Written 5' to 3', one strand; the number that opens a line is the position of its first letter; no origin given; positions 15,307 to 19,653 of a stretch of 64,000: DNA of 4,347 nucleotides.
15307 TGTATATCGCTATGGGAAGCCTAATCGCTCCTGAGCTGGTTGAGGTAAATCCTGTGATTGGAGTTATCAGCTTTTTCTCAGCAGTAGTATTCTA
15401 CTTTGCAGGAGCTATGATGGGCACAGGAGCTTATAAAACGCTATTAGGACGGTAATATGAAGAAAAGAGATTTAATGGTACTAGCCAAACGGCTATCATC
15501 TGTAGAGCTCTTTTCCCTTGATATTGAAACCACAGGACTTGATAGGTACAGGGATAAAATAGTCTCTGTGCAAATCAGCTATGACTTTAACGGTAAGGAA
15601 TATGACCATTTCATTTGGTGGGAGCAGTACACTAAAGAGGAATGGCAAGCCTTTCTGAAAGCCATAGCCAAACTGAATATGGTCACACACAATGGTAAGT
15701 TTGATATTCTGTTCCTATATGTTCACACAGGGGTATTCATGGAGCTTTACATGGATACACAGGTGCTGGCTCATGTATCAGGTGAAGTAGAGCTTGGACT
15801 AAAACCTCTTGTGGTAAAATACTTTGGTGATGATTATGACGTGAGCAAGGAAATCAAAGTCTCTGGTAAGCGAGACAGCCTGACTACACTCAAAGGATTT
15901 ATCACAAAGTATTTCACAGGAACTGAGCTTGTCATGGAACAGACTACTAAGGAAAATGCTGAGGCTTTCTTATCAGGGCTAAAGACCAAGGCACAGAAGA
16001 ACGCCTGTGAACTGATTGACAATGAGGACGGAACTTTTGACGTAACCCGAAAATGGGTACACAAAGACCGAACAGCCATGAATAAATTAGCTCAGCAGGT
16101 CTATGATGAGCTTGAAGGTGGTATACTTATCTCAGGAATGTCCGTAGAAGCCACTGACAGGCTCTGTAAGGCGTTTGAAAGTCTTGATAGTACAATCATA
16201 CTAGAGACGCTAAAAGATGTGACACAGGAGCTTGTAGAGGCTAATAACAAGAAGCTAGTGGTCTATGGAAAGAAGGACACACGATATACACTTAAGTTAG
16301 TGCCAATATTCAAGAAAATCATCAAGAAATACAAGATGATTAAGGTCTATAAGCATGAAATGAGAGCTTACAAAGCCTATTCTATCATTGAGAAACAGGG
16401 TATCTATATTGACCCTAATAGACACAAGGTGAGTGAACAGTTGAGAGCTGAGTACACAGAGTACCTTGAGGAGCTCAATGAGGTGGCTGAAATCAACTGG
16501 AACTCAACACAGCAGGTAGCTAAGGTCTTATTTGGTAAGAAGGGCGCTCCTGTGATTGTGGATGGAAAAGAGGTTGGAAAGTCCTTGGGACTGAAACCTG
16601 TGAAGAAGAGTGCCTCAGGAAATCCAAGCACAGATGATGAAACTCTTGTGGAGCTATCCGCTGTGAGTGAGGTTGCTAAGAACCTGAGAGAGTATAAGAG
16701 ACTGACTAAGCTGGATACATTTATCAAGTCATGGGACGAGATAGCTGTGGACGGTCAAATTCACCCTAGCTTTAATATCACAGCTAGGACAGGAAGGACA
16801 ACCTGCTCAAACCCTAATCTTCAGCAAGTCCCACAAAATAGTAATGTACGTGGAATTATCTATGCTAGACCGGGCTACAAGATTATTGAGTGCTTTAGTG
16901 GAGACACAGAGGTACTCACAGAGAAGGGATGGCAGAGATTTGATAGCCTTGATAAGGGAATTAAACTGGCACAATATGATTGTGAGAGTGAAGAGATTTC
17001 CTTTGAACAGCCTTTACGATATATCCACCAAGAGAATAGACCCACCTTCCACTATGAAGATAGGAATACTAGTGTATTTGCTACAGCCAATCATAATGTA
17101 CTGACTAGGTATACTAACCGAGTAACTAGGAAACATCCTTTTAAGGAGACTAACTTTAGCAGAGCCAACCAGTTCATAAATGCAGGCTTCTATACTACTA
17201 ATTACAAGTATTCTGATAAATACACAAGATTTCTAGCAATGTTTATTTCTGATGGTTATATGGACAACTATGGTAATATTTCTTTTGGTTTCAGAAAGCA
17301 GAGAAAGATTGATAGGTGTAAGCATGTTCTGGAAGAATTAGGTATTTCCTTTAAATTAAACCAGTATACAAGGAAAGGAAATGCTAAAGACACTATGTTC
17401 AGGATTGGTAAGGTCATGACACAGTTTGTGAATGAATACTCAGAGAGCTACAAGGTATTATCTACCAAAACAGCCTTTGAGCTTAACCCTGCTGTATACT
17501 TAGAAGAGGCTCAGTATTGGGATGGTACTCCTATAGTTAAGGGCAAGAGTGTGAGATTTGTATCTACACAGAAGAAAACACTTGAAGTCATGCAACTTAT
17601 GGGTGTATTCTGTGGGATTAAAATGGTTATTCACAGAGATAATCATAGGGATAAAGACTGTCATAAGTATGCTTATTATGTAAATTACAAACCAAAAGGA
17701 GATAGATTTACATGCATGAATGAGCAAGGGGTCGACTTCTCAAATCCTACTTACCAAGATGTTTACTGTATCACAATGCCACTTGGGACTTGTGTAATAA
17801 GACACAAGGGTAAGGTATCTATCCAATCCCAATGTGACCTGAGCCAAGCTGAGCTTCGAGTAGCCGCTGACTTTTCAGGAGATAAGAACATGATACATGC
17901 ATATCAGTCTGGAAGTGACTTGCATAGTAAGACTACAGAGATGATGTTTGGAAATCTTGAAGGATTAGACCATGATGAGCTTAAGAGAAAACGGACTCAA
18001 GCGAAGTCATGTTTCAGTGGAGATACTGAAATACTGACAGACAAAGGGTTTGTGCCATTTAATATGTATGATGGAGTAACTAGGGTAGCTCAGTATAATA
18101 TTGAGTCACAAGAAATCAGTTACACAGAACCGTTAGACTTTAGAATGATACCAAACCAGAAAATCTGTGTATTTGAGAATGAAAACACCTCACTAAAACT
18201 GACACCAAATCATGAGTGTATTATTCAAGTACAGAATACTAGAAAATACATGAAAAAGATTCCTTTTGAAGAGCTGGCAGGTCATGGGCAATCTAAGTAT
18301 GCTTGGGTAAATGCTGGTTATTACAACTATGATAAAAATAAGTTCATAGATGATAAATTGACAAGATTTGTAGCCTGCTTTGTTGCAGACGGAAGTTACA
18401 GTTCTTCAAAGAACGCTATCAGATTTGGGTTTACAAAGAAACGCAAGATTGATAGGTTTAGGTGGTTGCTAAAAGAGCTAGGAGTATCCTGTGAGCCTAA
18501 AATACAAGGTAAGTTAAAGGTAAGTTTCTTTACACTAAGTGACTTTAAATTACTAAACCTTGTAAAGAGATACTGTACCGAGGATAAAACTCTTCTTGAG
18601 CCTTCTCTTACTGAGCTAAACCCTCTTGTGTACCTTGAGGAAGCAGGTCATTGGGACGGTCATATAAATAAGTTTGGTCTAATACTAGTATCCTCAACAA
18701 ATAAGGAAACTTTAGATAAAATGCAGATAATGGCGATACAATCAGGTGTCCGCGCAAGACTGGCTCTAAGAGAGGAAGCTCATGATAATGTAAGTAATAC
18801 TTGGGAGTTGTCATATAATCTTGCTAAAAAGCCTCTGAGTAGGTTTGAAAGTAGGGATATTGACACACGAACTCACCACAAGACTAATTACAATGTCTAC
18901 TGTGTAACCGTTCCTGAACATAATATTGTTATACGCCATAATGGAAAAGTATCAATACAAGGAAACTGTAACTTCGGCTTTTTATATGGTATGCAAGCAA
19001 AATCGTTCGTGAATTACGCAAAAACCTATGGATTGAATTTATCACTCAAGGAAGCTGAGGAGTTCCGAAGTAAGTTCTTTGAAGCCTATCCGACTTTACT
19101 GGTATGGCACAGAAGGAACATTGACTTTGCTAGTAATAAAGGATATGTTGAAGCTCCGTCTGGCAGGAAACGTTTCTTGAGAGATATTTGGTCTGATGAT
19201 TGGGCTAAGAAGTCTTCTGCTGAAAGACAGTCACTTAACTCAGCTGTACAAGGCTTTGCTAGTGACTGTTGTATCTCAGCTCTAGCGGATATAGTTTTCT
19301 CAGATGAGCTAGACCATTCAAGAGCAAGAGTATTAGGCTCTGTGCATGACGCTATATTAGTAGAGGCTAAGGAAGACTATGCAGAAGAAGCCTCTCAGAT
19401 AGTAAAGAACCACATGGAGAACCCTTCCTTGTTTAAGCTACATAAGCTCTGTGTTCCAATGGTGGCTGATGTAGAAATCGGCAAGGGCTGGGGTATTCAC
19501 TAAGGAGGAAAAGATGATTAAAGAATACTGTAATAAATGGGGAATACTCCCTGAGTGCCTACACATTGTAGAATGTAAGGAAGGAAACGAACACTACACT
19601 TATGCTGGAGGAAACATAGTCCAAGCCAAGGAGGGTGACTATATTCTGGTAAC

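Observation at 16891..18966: Two paralogous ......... inteins splitting PolA motif A and the NFGxxYG motif, with non-canonical C-terminal residues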

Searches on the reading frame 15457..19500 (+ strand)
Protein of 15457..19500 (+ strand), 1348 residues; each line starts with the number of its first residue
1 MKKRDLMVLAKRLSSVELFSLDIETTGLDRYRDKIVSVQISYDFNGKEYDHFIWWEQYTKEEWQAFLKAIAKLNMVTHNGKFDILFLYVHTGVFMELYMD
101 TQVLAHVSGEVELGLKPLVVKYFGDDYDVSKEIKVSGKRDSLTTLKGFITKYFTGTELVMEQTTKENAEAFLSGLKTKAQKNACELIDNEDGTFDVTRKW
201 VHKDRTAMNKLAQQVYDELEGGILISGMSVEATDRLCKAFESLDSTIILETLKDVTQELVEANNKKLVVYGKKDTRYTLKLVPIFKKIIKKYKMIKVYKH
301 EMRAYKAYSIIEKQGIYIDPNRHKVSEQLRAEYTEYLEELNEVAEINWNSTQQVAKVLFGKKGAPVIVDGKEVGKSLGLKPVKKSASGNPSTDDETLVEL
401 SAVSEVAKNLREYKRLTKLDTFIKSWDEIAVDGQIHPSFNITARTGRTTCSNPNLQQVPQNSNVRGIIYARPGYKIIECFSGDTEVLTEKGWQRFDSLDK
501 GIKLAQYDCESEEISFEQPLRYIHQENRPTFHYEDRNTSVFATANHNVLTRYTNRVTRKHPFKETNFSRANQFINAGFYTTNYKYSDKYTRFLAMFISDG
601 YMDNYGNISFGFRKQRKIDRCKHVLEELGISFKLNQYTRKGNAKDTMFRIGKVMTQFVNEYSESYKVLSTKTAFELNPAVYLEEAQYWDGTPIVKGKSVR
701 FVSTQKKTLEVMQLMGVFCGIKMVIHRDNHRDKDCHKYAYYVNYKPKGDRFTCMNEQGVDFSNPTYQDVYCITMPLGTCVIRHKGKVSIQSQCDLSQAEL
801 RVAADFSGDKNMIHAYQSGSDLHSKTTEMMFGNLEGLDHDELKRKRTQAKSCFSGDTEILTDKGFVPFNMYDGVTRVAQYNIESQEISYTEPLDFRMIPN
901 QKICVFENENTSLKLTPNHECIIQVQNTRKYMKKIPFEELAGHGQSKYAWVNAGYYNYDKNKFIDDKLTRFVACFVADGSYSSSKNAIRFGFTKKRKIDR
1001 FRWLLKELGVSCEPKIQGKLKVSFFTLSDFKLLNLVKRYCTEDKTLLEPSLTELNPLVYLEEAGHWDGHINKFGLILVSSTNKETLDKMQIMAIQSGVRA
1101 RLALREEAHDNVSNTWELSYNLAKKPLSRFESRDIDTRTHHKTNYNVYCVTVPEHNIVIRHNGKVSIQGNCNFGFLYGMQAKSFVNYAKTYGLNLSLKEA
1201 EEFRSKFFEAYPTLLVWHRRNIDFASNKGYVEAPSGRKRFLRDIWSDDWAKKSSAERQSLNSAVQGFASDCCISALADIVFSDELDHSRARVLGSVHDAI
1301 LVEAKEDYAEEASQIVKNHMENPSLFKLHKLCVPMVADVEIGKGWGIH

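Call 4: search_protein_families(library=pfam, proteins=[window:15457-19500:+], max_evalue=1)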
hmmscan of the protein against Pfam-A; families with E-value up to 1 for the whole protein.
window:15457-19500:+ (1348 aa): 6 families
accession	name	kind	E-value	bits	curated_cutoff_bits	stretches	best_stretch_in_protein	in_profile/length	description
PF00476.26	DNA_pol_A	-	3.3e-68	230.8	34.3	3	1140-1346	187-380/381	DNA polymerase family A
PF01612.26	DNA_pol_A_exo1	-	6.6e-14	52.5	23.6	1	5-135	9-138/173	3'-5' exonuclease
PF14528.11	LAGLIDADG_3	-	2.3e-10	41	22.5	2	593-646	8-63/82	LAGLIDADG-like domain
PF01079.26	Hint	-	0.0035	17.4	29.7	1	475-557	9-95/213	Hint module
PF13482.12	RNase_H_2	-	0.017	15.5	22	1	21-87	3-74/165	RNase_H superfamily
PF00929.31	RNase_T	-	0.88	10.5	24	0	21-37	3-20/164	Exonuclease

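Call 58: find_encoding_contigs(protein=window:15457-19500:+, flank=1000, max_places=6)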
Protein window:15457-19500:+ (1348 aa): 5 contigs read that carry it; 1 place shown.
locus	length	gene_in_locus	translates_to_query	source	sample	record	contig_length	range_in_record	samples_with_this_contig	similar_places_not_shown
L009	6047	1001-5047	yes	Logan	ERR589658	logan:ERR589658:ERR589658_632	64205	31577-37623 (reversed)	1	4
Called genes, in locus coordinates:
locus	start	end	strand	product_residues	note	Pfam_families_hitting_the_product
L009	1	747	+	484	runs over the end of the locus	PF17961:Big_8, PF05737:Collagen_bind, PF00746:Gram_pos_anchor (weak)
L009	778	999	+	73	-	-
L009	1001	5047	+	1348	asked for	PF01612:DNA_pol_A_exo1, PF00476:DNA_pol_A, PF14528:LAGLIDADG_3 (faint), PF00476:DNA_pol_A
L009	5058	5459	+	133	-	-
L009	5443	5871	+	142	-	-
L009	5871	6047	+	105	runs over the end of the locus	-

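Call 59: list_cluster_members(proteins=[window:15457-19500:+])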
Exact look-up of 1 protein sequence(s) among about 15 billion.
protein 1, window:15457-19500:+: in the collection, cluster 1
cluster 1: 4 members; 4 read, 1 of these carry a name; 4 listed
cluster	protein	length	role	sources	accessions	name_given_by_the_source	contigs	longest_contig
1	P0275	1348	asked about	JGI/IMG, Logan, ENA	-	DNA polymerase I-like protein with 3'-5' exonuclease and polymerase domains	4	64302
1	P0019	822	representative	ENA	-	-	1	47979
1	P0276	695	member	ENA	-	-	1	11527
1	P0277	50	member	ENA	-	-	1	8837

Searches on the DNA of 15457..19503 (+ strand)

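Call 6: search_dna_similar(query=window:15457-19503:+, collection=phages, mode=near)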
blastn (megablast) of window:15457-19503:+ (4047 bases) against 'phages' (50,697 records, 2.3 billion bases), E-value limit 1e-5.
No match.
